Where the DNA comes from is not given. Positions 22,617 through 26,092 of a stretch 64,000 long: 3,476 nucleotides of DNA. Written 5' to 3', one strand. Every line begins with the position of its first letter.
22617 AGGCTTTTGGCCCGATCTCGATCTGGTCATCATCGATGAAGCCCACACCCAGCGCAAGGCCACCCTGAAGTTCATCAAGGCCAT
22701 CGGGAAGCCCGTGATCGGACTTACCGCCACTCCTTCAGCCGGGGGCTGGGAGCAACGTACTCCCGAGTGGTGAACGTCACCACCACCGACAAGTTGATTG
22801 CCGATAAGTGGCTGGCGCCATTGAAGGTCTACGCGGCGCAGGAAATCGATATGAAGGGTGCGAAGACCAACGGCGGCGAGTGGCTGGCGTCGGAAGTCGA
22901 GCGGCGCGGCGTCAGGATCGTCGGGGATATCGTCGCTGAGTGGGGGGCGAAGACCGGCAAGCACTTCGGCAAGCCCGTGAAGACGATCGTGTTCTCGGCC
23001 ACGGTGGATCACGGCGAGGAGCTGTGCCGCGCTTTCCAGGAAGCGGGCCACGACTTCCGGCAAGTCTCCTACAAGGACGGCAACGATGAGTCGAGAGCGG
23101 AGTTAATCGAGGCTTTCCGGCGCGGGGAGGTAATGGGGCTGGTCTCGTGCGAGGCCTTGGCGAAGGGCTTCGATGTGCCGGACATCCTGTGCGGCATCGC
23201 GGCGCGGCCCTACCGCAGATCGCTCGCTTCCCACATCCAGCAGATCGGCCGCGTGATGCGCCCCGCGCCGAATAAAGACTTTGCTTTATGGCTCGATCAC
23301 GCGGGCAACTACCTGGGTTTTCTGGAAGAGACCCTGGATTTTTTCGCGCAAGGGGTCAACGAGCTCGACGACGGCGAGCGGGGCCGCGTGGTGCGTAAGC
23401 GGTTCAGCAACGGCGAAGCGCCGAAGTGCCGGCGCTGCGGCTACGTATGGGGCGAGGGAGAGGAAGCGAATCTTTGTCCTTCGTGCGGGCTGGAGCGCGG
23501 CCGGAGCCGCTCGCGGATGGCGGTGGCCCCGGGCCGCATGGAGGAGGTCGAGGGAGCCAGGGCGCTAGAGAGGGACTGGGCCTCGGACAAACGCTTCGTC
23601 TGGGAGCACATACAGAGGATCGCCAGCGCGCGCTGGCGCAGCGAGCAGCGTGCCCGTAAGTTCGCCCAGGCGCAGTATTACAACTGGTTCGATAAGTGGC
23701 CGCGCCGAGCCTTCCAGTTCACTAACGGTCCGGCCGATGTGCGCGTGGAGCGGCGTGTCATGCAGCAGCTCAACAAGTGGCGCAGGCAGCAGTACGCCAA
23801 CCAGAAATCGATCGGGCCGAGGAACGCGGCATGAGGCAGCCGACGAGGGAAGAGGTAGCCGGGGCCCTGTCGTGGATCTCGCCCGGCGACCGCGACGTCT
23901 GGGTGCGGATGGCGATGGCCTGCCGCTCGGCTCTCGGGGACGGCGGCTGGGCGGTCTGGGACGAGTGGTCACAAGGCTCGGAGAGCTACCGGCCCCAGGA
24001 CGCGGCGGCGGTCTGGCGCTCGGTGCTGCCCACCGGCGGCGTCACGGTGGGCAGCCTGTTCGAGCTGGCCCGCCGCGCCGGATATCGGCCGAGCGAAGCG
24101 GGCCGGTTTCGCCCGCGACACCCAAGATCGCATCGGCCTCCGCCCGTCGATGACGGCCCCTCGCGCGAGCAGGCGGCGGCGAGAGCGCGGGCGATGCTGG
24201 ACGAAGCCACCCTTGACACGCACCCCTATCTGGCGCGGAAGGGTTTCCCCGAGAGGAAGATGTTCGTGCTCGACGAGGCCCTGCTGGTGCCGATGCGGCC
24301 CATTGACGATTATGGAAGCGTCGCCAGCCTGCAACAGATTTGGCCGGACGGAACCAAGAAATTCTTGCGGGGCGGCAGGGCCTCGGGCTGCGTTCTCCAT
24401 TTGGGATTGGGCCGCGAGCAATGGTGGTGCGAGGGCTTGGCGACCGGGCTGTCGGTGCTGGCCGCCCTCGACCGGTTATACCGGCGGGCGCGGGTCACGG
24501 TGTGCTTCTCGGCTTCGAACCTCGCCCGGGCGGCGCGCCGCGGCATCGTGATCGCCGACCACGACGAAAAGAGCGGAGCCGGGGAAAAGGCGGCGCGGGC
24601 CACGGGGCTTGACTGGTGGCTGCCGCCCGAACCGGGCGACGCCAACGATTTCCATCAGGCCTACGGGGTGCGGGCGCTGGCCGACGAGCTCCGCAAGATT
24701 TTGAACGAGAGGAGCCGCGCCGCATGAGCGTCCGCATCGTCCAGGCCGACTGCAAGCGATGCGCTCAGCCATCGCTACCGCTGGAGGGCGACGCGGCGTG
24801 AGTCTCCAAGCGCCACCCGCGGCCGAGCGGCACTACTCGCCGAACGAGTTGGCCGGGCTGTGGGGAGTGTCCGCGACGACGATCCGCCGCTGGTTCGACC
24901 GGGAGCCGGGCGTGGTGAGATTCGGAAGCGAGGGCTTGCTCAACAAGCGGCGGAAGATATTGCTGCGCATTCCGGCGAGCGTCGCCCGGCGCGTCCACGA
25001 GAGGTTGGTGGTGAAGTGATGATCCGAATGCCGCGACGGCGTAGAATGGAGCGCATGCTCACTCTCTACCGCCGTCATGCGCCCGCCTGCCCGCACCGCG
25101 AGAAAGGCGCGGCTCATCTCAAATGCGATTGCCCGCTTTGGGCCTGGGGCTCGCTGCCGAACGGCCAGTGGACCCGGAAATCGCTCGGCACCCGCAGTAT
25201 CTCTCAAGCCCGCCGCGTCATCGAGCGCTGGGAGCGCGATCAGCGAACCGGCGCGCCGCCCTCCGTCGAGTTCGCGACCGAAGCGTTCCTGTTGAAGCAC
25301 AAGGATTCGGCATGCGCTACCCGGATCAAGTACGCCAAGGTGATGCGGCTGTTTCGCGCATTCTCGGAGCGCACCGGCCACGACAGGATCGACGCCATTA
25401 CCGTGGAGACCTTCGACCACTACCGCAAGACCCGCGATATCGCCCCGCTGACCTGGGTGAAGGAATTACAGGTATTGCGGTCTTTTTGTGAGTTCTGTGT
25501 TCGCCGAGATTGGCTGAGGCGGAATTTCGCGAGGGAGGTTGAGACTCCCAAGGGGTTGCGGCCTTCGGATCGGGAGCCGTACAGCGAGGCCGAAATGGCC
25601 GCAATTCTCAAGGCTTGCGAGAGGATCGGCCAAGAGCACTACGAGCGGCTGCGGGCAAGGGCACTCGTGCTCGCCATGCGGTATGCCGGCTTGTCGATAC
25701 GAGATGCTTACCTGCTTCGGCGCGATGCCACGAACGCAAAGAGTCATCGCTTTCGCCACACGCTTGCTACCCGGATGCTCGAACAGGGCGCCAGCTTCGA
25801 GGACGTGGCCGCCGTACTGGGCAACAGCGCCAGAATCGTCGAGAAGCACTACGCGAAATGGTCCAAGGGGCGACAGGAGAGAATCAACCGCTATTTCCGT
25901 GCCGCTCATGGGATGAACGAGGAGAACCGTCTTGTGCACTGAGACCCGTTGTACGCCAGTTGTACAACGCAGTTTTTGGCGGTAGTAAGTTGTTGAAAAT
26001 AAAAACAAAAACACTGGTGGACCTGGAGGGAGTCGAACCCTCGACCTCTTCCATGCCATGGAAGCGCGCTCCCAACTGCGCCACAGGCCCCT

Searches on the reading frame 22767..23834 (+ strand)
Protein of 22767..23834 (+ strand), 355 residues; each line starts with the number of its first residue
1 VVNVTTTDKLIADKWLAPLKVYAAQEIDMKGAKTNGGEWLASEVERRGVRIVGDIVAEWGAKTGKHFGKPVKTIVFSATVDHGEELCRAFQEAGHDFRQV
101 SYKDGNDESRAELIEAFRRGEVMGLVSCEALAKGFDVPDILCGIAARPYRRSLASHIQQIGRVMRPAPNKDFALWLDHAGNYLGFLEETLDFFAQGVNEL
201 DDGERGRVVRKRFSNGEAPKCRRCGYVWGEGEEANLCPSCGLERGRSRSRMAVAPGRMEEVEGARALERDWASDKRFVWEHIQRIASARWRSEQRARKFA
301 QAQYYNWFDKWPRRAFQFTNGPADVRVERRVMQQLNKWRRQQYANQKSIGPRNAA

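Call 38: search_protein_families(library=pfam, proteins=[window:22767-23834:+], max_evalue=0.001)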
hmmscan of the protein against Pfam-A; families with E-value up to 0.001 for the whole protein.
window:22767-23834:+ (355 aa): 1 family
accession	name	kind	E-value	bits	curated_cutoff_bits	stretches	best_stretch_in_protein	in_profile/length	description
PF00271.37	Helicase_C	-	3.2e-10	40.7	23.5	1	70-165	15-108/110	Helicase conserved C-terminal domain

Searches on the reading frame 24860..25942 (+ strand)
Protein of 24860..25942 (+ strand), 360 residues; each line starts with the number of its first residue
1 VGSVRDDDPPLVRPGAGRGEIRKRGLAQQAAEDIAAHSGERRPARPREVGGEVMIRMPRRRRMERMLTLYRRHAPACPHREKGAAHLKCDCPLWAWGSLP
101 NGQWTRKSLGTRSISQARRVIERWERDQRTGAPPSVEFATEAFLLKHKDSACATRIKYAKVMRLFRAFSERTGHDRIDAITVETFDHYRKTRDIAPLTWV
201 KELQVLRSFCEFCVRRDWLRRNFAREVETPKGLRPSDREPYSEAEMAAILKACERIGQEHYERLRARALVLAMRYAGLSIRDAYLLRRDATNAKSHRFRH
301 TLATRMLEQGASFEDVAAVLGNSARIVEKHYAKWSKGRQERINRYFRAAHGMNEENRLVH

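Call 38: search_protein_families(library=pfam, proteins=[window:24860-25942:+], max_evalue=0.001)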
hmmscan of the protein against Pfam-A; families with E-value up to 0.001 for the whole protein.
window:24860-25942:+ (360 aa): 2 families
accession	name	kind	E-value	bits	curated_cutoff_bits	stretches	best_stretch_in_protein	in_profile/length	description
PF00589.27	Phage_integrase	-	1.8e-05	25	27.1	1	291-333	125-167/172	Phage integrase family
PF13102.12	Phage_int_SAM_5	-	0.00051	20.8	22.3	1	140-223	7-92/98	Phage integrase SAM-like domain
